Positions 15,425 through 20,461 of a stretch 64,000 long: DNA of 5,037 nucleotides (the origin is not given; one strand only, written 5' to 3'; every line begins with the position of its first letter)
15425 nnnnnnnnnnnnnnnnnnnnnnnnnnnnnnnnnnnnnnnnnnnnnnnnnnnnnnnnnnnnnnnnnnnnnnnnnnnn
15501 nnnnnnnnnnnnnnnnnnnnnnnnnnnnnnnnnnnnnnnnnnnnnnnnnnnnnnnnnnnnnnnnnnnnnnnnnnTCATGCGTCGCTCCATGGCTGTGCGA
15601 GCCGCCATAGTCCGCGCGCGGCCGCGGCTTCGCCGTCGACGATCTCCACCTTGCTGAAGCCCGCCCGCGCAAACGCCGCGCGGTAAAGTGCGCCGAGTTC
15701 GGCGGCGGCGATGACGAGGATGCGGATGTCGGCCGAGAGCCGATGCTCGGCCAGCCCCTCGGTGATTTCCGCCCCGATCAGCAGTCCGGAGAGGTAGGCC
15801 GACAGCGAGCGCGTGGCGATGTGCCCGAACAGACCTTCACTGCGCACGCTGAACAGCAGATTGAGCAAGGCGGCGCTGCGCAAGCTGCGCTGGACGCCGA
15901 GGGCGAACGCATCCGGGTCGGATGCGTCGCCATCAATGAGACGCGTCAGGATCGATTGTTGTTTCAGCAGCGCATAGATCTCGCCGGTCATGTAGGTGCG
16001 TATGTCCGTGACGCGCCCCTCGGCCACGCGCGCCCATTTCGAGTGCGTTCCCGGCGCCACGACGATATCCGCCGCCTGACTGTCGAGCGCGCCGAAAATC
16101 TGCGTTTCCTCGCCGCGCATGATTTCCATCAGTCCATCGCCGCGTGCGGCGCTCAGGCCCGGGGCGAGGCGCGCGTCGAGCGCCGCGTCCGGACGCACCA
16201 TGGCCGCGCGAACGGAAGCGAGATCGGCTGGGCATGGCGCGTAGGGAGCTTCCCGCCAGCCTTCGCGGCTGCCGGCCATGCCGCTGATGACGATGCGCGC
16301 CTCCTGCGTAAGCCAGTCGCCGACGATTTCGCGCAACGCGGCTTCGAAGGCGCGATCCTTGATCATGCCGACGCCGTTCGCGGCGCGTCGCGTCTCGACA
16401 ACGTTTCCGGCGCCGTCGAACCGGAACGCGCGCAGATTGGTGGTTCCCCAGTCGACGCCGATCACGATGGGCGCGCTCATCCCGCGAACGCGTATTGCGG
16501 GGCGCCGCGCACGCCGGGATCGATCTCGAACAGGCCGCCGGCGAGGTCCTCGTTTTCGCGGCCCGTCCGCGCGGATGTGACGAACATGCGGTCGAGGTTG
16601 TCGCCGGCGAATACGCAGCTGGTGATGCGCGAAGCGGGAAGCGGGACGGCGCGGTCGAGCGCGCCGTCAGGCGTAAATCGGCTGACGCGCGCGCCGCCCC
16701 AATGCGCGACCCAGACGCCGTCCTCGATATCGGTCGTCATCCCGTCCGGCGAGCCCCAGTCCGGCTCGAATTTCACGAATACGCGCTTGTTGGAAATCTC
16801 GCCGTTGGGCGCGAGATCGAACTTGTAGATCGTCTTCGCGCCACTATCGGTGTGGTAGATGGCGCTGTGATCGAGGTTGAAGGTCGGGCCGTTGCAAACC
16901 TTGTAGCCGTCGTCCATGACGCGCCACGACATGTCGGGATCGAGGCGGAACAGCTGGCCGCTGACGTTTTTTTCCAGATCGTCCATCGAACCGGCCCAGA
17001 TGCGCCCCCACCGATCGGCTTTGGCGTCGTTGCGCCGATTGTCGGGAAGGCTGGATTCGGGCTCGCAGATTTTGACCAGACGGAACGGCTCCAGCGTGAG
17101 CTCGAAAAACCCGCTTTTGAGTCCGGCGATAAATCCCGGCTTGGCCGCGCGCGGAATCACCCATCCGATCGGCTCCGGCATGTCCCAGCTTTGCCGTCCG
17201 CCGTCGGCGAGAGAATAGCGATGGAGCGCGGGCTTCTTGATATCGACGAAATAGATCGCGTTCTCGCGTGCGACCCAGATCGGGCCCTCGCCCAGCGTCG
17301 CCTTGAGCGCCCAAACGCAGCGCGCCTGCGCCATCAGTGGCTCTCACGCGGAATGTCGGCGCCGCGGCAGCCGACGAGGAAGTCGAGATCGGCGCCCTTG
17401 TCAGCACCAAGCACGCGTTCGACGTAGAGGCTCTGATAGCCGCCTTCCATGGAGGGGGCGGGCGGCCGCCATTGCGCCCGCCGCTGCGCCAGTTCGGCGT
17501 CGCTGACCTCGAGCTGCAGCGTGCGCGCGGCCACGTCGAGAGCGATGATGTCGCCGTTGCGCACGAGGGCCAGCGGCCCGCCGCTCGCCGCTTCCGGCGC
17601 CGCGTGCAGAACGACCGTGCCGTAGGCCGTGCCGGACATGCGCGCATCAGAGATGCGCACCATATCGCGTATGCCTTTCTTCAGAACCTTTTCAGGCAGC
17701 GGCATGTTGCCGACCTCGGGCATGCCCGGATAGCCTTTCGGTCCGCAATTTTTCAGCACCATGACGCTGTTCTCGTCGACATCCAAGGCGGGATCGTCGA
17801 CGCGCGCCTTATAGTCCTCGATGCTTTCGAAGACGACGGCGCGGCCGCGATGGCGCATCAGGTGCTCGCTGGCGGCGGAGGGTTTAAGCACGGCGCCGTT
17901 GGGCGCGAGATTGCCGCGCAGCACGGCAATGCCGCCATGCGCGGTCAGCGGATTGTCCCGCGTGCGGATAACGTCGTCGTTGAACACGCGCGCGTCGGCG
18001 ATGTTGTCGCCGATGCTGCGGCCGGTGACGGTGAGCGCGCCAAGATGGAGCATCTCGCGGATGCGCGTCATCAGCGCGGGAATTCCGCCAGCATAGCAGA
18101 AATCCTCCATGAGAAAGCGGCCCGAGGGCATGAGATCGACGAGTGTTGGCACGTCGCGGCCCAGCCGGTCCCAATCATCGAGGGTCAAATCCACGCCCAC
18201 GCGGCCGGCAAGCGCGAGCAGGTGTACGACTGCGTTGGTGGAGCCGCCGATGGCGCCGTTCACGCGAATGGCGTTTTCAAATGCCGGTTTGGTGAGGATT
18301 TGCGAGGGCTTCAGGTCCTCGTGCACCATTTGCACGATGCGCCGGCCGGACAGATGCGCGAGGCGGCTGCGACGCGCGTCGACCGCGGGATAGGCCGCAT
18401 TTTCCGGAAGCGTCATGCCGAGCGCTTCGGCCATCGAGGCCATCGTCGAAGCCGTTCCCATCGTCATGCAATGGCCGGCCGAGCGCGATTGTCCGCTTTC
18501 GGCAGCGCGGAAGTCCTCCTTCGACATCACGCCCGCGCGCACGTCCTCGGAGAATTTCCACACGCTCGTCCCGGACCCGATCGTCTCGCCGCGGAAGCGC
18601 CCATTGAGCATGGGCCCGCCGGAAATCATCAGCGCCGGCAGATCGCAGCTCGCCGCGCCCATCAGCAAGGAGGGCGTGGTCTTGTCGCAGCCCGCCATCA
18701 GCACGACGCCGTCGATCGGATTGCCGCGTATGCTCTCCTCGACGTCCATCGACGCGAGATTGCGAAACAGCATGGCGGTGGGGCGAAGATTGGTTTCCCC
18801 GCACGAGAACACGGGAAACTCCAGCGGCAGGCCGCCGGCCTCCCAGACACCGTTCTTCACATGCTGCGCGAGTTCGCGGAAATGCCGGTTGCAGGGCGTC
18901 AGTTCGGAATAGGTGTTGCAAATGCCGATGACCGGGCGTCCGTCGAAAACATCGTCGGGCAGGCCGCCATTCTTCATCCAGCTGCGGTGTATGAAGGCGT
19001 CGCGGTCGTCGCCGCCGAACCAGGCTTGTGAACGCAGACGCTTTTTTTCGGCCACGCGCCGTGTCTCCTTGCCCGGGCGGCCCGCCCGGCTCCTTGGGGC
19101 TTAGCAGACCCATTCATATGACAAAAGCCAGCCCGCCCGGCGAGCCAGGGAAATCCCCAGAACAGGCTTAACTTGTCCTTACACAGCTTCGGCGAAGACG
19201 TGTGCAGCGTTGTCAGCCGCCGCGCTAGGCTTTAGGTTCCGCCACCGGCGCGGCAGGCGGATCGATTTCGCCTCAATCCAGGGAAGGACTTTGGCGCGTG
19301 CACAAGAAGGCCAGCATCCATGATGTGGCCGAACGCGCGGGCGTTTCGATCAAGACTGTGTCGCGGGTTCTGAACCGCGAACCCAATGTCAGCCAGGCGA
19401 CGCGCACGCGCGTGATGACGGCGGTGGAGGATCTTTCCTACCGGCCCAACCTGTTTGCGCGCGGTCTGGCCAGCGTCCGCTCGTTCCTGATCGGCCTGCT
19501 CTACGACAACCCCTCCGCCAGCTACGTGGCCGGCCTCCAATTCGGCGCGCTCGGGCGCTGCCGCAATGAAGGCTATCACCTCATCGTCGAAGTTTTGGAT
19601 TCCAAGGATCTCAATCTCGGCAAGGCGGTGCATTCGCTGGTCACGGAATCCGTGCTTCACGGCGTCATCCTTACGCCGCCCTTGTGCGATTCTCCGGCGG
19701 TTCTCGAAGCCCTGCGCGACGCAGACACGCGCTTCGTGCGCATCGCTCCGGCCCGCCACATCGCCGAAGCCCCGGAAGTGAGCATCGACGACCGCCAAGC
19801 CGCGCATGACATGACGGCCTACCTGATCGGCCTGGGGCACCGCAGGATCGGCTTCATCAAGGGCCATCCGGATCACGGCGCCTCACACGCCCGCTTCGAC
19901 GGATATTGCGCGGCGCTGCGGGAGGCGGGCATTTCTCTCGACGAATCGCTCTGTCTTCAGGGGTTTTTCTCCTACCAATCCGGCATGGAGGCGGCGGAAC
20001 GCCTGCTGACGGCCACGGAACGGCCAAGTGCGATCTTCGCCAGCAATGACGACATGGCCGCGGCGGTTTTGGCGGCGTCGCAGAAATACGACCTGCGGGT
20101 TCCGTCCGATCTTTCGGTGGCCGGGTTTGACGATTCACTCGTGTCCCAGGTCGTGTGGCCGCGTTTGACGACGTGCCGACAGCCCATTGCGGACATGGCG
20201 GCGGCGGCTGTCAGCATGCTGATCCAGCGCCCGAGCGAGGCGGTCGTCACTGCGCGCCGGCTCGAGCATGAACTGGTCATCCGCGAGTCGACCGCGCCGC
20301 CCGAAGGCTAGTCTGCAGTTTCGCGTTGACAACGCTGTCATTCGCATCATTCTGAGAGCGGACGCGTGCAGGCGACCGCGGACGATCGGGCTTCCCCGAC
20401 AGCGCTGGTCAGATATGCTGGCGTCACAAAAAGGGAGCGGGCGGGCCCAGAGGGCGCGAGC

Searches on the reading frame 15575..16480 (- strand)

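Call 6: search_protein_families(library=pfam, proteins=[window:15575-16480:-])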
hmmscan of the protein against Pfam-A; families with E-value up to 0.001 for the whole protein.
window:15575-16480:- (301 aa): 1 family
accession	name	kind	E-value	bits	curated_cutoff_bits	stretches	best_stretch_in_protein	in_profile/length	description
PF05035.17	DGOK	-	4.1e-90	302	25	1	10-293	1-280/281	2-keto-3-deoxy-galactonokinase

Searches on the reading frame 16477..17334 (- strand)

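Call 6: search_protein_families(library=pfam, proteins=[window:16477-17334:-])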
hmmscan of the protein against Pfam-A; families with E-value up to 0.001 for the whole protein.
window:16477-17334:- (285 aa): 1 family
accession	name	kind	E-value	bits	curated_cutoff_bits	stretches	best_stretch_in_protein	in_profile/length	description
PF08450.18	SGL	-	1e-77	261.5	26.3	1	14-256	1-246/246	SMP-30/Gluconolactonase/LRE-like region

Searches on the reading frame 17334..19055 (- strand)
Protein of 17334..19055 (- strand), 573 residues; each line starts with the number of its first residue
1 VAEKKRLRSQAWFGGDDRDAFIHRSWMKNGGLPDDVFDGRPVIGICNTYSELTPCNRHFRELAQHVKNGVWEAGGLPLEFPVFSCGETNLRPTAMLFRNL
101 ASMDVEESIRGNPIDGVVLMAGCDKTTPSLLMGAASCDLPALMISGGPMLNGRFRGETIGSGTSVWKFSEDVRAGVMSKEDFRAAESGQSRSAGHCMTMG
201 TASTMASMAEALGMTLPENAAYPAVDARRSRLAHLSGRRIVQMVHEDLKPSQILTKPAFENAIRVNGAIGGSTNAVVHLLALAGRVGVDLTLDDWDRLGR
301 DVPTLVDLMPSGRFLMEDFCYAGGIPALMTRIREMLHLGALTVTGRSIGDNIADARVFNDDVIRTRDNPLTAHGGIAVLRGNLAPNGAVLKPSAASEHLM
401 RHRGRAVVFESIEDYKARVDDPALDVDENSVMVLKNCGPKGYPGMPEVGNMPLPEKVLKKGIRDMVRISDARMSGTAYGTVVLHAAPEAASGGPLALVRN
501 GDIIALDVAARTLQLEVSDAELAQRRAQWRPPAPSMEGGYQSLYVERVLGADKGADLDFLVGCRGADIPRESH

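Call 6: search_protein_families(library=pfam, proteins=[window:17334-19055:-])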
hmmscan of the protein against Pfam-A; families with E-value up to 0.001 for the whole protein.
window:17334-19055:- (573 aa): 2 families
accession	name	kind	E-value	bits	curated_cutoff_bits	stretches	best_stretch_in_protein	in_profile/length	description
PF00920.27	ILVD_EDD_N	-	3.9e-111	371.7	27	1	40-351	1-316/316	Dihydroxy-acid/6-phosphogluconate dehydratase N-terminal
PF24877.1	ILV_EDD_C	-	4.6e-65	219.1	27.7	1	361-555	1-191/191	Dihydroxy-acid/6-phosphogluconate dehydratase C-terminal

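Call 42: search_solved_structures(query=window:17334-19055:-, max_evalue=1e-20)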
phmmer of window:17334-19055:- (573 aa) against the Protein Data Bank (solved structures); distinct sequences matched with E-value up to 1e-20: 18.
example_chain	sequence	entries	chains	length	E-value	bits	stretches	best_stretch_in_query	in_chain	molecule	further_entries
8ej0_A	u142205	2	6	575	6.8e-266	886.4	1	3-573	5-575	Dihydroxyacid dehydratase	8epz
5j83_A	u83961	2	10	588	4.6e-262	873.8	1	5-573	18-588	Dihydroxyacid dehydratase/phosphogluconate dehydratase | Dihydroxy-acid dehydratase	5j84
5j85_A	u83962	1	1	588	1.3e-261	872.3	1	5-573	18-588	Dihydroxyacid dehydratase/phosphogluconate dehydratase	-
9evv_A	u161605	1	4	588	2.7e-261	871.3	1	5-571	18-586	L-arabinonate dehydratase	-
7m3k_A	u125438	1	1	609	7.4e-162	543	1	5-528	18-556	Galactonate dehydratase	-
5oyn_A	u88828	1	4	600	2.6e-137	461.9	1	5-573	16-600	Dehydratase, IlvD/Edd family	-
6nte_A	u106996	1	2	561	2.4e-103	349.8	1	15-558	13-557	Dihydroxy-acid dehydratase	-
6ovt_A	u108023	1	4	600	1.6e-100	340.5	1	23-555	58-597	Dihydroxy-acid dehydratase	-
8hs0_A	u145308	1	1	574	1.6e-91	310.8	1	30-555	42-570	Dihydroxy-acid dehydratase, chloroplastic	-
9jsq_A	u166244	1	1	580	2.2e-91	310.3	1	30-555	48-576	Dihydroxy-acid dehydratase, chloroplastic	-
9l8r_A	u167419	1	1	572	2.5e-91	310.1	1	30-555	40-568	Dihydroxy-acid dehydratase, chloroplastic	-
5ze4_A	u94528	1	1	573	2.5e-91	310.1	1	30-555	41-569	Dihydroxy-acid dehydratase, chloroplastic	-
9jpi_A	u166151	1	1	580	2.7e-91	310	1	30-555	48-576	Dihydroxy-acid dehydratase, chloroplastic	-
5ym0_A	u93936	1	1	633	5e-91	309.1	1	30-555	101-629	Dihydroxy-acid dehydratase, chloroplastic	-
8imu_A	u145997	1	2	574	1e-90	308.1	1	30-555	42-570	Dihydroxy-acid dehydratase, chloroplastic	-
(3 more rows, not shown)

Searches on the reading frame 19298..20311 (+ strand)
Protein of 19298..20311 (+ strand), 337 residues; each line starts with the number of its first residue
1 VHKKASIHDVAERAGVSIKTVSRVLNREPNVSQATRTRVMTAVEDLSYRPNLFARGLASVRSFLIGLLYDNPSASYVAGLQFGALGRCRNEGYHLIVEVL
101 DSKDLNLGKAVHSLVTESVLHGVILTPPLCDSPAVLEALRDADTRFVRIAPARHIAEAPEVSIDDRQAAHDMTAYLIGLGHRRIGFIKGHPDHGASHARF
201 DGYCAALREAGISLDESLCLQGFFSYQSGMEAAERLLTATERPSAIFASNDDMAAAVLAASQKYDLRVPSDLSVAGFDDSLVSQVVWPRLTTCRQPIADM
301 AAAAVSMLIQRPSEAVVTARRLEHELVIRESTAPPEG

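Call 6: search_protein_families(library=pfam, proteins=[window:19298-20311:+])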
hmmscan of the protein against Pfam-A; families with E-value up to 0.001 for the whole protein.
window:19298-20311:+ (337 aa): 4 families
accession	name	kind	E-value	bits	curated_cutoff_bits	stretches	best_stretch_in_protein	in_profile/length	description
PF13377.12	Peripla_BP_3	-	6.8e-33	114.5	26.5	1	174-332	2-167/167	Periplasmic binding protein-like domain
PF00356.27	LacI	-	1.7e-20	73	27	1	6-51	1-46/46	Bacterial regulatory proteins, lacI family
PF00532.27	Peripla_BP_1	-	1.1e-18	68.1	22.2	1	65-310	4-259/281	Periplasmic binding proteins and sugar binding domain of LacI family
PF13407.12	Peripla_BP_4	-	1.2e-05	25.5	35.1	1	178-282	119-221/258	Periplasmic binding protein domain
